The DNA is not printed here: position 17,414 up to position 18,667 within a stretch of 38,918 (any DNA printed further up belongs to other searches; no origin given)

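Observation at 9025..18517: HdrA flavin domain apparently split between a NuoE fusion and a NuoG-like 2Fe-2S::HdrA fusion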

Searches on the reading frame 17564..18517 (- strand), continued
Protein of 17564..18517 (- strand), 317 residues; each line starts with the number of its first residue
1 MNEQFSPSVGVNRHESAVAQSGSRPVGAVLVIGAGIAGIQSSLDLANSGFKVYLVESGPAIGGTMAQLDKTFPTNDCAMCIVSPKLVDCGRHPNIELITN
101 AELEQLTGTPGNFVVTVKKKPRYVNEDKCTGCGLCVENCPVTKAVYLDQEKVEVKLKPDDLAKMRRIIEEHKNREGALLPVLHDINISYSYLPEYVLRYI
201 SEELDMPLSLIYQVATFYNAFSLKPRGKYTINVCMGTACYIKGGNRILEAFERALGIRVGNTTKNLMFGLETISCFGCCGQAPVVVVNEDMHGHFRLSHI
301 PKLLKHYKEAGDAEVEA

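Call 12: find_related_loci(query=A1, collection=genome_contigs, flank=10000)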
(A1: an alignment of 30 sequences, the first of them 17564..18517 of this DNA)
Query A1 (317 aa) in genome_contigs; peptide patterns used: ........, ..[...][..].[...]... (x = any residue, [..] = any of these).
600 stretches matched a pattern (row limit reached: there are more); 596 encode a relative of the query (tblastn E <= 1e-3); the best 80 are kept; 79 distinct loci.
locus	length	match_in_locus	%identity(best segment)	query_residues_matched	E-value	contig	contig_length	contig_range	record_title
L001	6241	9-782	69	59-317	5e-121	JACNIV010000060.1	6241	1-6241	MAG: Candidatus Cloacimonadota bacterium isolate NIOZ-UU2 NIOZ-UU_NODE_15855_length_6241_cov_4.45393, whole genome shotg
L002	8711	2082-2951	57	20-308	1e-115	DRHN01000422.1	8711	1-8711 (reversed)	MAG TPA_asm: Spirochaetes bacterium isolate HyVt-370 HyVt-370_k145_797391, whole genome shotgun sequence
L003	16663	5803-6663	57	26-312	9e-115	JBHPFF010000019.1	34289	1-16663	Candidatus Latescibacterota bacterium isolate SAG AM-311-I19 NODE_19_length_34289_cov_29.820471, whole genome shotgun se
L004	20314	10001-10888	54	12-310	6e-114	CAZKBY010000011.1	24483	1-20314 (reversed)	MAG TPA_asm: uncultured Eubacteriales bacterium isolate binchicken_co274_232 genome assembly, contig: NODE_5279_length_2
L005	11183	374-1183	57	40-309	9e-108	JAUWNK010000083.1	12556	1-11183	MAG: Desulfobacteraceae bacterium isolate CSMAG_2422 CSMAG_2422_k141_330951_length_12556_cov_22.9610, whole genome shotg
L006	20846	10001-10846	53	26-308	3e-107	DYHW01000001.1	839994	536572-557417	MAG TPA_asm: Melioribacter sp. isolate DR5_37_169 Afr_mines_DR5_1_length_839994_cov_72_864507, whole genome shotgun sequ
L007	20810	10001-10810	57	39-308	3e-109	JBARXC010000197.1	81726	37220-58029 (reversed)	MAG: bacterium isolate MFD12922_ilm_asm_bin33 k127_156962, whole genome shotgun sequence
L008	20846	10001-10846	52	26-308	4e-103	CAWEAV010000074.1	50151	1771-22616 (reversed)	MAG: uncultured delta proteobacterium isolate MFD04408.bin.2.84 genome assembly, contig: contig_54545, whole genome shot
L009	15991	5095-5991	52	18-317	3e-100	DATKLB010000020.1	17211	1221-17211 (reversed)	MAG TPA_asm: Spirochaetia bacterium isolate SMAG_U14674 k141_1593356, whole genome shotgun sequence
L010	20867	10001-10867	49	16-307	1e-98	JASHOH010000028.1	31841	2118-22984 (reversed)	MAG: Candidatus Sulfotelmatobacter sp. isolate JOPF018 JOPF_N04C_contig_29140, whole genome shotgun sequence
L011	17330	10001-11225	52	36-314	4e-97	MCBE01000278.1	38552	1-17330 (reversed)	Candidatus Altiarchaeales archaeon WOR_SM1_SCG NODE_7_length_38552_cov_3689.17_ID_47, whole genome shotgun sequence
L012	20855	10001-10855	54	24-308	2e-111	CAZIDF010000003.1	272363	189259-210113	MAG TPA_asm: uncultured Eubacteriales bacterium isolate SRP185410_co2_332 genome assembly, contig: NODE_10_length_272363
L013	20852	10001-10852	48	25-309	3e-96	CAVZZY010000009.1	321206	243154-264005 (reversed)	MAG: uncultured Acidobacteriaceae bacterium isolate MFD05580.bin.1.81 genome assembly, contig: contig_34154, whole genom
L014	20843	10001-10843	50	1-292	1e-95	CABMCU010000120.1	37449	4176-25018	uncultured archaeon isolate LFW-68_2 genome assembly, contig: LFW682_79, whole genome shotgun sequence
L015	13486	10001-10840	51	26-307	4e-95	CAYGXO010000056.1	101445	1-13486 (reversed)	MAG TPA_asm: uncultured Spirochaetaceae bacterium isolate ERP119294_co2_1 genome assembly, contig: k141_2700873, whole g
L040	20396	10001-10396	63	18-149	5e-51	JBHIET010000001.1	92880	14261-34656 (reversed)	MAG: Anaerolineae bacterium isolate b2.sp2_bin.30 NODE_8_length_92880_cov_8.365171, whole genome shotgun sequence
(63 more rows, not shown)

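Call 25: search_solved_structures(query=window:17564-18517:-, max_evalue=0.00001, show_alignments=2)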
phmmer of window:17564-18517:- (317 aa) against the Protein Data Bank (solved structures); distinct sequences matched with E-value up to 0.00001: 59.
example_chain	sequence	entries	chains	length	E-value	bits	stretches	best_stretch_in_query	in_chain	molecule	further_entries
8rvv_A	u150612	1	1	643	2.1e-46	161.9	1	29-149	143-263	H(2):CoB-CoM heterodisulfide,ferredoxin reductase subunit A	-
8rvu_a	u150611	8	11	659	2.2e-46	161.9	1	29-149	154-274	H(2):CoB-CoM heterodisulfide,ferredoxin reductase subunit A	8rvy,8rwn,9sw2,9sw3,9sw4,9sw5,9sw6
9sfi_A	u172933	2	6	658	9.7e-46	159.8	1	29-142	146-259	CoB--CoM heterodisulfide reductase iron-sulfur subunit A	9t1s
8a6t_C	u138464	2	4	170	6.3e-43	150.5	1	162-310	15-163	Electron bifurcating hydrogenase subunit HydC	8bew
5odc_A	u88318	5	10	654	9.7e-41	143.3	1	29-142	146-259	Heterodisulfide reductase, subunit A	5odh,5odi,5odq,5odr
7t2r_C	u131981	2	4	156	5.4e-39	137.6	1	159-307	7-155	NiFe hydrogenase subunit C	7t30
7q4v_C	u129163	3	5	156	6.9e-38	134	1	159-307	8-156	Iron hydrogenase HydC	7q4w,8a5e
7bkb_A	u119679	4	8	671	8.1e-37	130.5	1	28-143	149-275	CoB--CoM heterodisulfide reductase iron-sulfur subunit A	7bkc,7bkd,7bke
7p5h_C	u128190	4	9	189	8.7e-37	130.3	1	162-310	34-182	Fe-hydrogenase, subunit gamma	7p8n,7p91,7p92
9mqx_C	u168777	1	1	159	5e-35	124.6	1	172-309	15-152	NADH:ubiquinone oxidoreductase 24 kD subunit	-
9n5u_C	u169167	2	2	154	5.3e-32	114.6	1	171-310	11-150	NfnC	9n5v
8oh5_A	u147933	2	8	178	7.6e-30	107.5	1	152-311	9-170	NAD-dependent formate dehydrogenase gamma subunit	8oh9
9bov_C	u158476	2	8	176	8.1e-30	107.5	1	157-299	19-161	NADH dehydrogenase (Ubiquinone), 24 kDa subunit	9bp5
8b9z_E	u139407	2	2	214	3.1e-28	102.3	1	172-298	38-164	NADH dehydrogenase (Ubiquinone) 24 kDa subunit, isoform A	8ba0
8esw_V2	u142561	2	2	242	3.8e-28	102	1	171-298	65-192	NADH dehydrogenase (Ubiquinone) 24 kDa subunit, isoform A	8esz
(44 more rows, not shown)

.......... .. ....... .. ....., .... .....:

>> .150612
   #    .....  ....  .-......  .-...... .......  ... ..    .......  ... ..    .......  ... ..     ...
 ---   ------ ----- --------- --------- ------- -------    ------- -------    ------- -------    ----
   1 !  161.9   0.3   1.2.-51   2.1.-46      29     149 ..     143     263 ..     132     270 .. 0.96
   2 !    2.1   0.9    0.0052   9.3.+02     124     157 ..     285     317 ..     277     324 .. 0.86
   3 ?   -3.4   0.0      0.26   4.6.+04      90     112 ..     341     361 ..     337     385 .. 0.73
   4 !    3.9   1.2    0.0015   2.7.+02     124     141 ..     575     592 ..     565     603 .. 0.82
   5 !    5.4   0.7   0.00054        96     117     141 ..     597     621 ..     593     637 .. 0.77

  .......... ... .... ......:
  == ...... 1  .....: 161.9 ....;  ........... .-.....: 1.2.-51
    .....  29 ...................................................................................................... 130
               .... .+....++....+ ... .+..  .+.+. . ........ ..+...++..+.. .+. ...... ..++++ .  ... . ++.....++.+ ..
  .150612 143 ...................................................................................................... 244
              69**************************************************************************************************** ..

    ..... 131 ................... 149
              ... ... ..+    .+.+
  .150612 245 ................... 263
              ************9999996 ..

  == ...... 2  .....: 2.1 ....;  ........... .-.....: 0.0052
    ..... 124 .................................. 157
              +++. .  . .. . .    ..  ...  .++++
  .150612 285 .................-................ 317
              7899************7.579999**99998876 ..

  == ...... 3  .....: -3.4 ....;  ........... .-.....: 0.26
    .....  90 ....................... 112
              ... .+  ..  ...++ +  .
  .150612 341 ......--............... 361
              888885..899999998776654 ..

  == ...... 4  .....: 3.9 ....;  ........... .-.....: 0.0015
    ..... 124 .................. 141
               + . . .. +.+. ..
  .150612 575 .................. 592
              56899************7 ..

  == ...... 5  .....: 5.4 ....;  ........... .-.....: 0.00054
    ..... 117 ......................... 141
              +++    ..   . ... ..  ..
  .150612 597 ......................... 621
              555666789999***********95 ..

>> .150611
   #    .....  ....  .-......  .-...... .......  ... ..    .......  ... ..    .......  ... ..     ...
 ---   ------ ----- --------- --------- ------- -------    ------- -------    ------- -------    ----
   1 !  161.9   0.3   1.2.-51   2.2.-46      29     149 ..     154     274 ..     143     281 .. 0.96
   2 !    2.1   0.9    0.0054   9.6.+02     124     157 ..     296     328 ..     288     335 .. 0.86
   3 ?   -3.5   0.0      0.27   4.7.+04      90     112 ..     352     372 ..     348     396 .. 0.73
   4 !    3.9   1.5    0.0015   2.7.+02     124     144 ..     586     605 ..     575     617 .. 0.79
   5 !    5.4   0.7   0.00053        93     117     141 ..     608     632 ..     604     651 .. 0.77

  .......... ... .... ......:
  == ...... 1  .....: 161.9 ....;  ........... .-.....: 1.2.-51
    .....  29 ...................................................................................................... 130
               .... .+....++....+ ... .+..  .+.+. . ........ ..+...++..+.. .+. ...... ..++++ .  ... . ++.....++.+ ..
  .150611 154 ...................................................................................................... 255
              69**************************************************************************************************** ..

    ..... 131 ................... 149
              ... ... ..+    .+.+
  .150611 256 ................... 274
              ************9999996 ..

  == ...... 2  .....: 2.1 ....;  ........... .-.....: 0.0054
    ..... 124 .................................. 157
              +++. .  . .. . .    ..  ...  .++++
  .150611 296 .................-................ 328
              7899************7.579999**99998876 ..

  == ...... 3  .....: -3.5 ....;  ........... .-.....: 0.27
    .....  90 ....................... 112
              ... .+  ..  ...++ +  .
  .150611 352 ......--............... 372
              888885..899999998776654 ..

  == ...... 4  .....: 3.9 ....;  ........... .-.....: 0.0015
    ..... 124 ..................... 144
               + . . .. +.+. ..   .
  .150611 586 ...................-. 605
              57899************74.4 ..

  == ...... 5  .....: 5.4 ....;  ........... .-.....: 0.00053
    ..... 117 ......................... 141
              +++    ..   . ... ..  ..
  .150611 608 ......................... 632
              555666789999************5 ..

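Call 27: search_protein_families(library=pfam, proteins=[L006:8827-9981:+, L003:7038-10088:+, L013:8818-9984:+, L004:8797-10011:+], max_evalue=0.001)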
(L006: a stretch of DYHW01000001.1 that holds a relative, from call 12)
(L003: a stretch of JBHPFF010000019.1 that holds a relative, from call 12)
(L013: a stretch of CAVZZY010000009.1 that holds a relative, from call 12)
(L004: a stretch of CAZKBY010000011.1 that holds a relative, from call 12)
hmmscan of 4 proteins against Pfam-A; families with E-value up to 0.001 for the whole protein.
L006:8827-9981:+ (384 aa): 6 families
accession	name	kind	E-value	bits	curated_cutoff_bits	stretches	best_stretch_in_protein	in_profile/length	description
PF13183.11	Fer4_8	-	5.6e-07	30.5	27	1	22-80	3-66/68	4Fe-4S dicluster domain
PF12838.12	Fer4_7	-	6.8e-07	30.1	27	1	24-80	2-50/52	4Fe-4S dicluster domain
PF13187.11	Fer4_9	-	1.8e-06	28.3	27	1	23-81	1-50/52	4Fe-4S dicluster domain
PF02665.19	Nitrate_red_gam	-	2.8e-06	27.5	22.9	0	90-177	20-108/217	Nitrate reductase gamma subunit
PF13534.11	Fer4_17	-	1.6e-05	25.8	22.2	1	23-81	1-59/61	4Fe-4S dicluster domain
PF13237.11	Fer4_10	-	0.00013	22.3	25.5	1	19-79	4-53/53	4Fe-4S dicluster domain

L003:7038-10088:+ (1016 aa): 16 families
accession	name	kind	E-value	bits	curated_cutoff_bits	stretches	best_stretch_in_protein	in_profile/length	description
PF01512.22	Complex1_51K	-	9e-46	155.9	31.2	1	159-330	1-149/150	Nuo51 FMN-binding domain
PF07992.20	Pyr_redox_2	-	6.7e-38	131.2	26.1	1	636-930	2-291/291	Pyridine nucleotide-disulphide oxidoreductase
PF10589.14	NADH_4Fe-4S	-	3.9e-31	107.2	23.5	1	442-525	2-85/85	NADH-ubiquinone oxidoreductase-F iron-sulfur binding region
PF14691.11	Fer4_20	-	1.6e-26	92.7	25.8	2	536-620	24-110/113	Dihydroprymidine dehydrogenase domain II, 4Fe-4S cluster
PF13738.12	Pyr_redox_3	-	4e-13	49.7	30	1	720-914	125-305/305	Pyridine nucleotide-disulphide oxidoreductase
PF00070.33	Pyr_redox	-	8.6e-12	45.9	22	1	766-814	1-48/82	Pyridine nucleotide-disulphide oxidoreductase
PF13450.12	NAD_binding_8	-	4.1e-09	37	21.9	1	639-672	1-34/68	NAD(P)-binding Rossmann-like domain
PF01266.30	DAO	-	6.3e-09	36.2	27.9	1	636-670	1-35/353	FAD dependent oxidoreductase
PF01134.28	GIDA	-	5.6e-08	32.7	22.1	0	637-665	2-30/391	Glucose inhibited division protein A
PF01946.23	Thi4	-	2.1e-07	30.9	26.2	1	631-673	14-58/235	Thi4 family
PF12831.13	FAD_oxidored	-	2.4e-07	30.8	27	0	637-676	2-41/416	FAD dependent oxidoreductase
PF00890.30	FAD_binding_2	-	4.6e-07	29.8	20.4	1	637-674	2-39/414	FAD binding domain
PF03486.20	HI0933_like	-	6.2e-06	26.3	50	0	636-667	2-33/244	HI0933-like protein Rossmann domain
PF01262.27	AlaDh_PNT_C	-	1.8e-05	24.7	23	0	766-801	30-65/214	Alanine dehydrogenase/PNT, C-terminal domain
PF01257.25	2Fe-2S_thioredx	-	7.9e-05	23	24.8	1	5-80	65-142/145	Thioredoxin-like [2Fe-2S] ferredoxin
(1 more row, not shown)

L013:8818-9984:+ (388 aa): 4 families
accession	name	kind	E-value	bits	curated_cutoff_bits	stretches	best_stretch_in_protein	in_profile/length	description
PF13187.11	Fer4_9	-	1.5e-07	31.8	27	1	29-87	2-51/52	4Fe-4S dicluster domain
PF13183.11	Fer4_8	-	2.9e-07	31.4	27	1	27-86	3-67/68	4Fe-4S dicluster domain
PF13534.11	Fer4_17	-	3.2e-07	31.2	22.2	1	29-86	2-59/61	4Fe-4S dicluster domain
PF12838.12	Fer4_7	-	0.00072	20.4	27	0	29-87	2-52/52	4Fe-4S dicluster domain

L004:8797-10011:+ (404 aa): 4 families
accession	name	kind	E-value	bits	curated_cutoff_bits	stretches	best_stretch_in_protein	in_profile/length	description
PF13183.11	Fer4_8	-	1.6e-07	32.2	27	1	22-81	2-66/68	4Fe-4S dicluster domain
PF13187.11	Fer4_9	-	3e-07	30.8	27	1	24-82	1-50/52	4Fe-4S dicluster domain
PF13534.11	Fer4_17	-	2.1e-06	28.6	22.2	1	24-82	1-59/61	4Fe-4S dicluster domain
PF12838.12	Fer4_7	-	4.6e-05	24.2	27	1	25-81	2-50/52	4Fe-4S dicluster domain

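Call 44: predict_structure(alignment_id=A1)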
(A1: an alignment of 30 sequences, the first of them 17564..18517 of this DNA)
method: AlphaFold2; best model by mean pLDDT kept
length: 317 residues; sequences in the alignment: 30
mean_pLDDT: 71.2   pTM: 0.43
mean pLDDT of the five models: 71.2, 70.2, 67.5, 64.9, 58.7
residues with pLDDT >= 90: 37; 70-90: 172; 50-70: 35; < 50: 73
segments of 3 or more residues with pLDDT < 50: 1-25, 63-81, 123-129, 133-151
pLDDT, mean of each block of 10 residues (from residue 1): 34 34 62 78 89 80 38 36 66 83 85 81 48 48 42 71 85 76 80 83 80 67 76 84 92 91 87 76 87 92 89 54
secondary structure, 60 per line:
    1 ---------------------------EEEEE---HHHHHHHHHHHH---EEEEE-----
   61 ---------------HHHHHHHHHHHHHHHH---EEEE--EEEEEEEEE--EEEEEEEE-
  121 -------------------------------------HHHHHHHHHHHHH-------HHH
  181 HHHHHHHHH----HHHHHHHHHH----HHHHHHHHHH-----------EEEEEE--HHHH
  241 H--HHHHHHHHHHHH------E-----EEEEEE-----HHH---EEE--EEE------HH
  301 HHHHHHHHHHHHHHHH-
elements in order: E28-32 H36-47 E51-55 H76-91 E95-98 E101-109 E112-119 H158-170 H178-189 H194-203 H208-217 E229-234 H237-241 H244-255 E268-273 E285-287 E290-292 H299-316

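Call 47: find_encoding_contigs(protein=window:17564-18517:-, flank=2000, max_places=2)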
Protein window:17564-18517:- (317 aa): 6 contigs read that carry it; 2 places shown.
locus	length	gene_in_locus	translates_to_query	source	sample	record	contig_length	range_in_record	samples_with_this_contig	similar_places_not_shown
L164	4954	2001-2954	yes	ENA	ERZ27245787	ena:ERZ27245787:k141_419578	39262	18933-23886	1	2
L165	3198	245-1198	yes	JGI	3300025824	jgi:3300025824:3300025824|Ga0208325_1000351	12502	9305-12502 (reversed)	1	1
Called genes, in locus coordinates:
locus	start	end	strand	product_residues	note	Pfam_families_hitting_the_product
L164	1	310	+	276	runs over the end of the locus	PF00970:FAD_binding_6 (weak), PF00175:NAD_binding_1, PF10418:DHODB_Fe-S_bind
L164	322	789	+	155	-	PF13183:Fer4_8, PF13237:Fer4_10 (weak), PF13187:Fer4_9, PF13534:Fer4_17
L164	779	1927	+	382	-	PF12797:Fer4_2 (faint), PF04422:FrhB_FdhB_N, PF04432:FrhB_FdhB_C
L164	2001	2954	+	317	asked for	PF12831:FAD_oxidored (weak), PF14697:Fer4_21 (weak), PF00037:Fer4 (weak), PF12797:Fer4_2 (weak), PF12837:Fer4_6 (weak), PF01257:2Fe-2S_thioredx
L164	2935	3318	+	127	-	-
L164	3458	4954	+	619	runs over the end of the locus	PF01512:Complex1_51K, PF10589:NADH_4Fe-4S, PF00037:Fer4 (weak), PF13237:Fer4_10, PF14697:Fer4_21, PF12838:Fer4_7 (weak), PF13187:Fer4_9 (weak), PF00037:Fer4 (weak), +3 more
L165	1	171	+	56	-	?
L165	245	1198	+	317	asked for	PF12831:FAD_oxidored (weak), PF14697:Fer4_21 (weak), PF00037:Fer4 (weak), PF12797:Fer4_2 (weak), PF12837:Fer4_6 (weak), PF01257:2Fe-2S_thioredx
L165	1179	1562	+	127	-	-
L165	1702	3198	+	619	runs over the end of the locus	PF01512:Complex1_51K, PF10589:NADH_4Fe-4S, PF00037:Fer4 (weak), PF13237:Fer4_10, PF14697:Fer4_21, PF12838:Fer4_7 (weak), PF13187:Fer4_9 (weak), PF00037:Fer4 (weak), +3 more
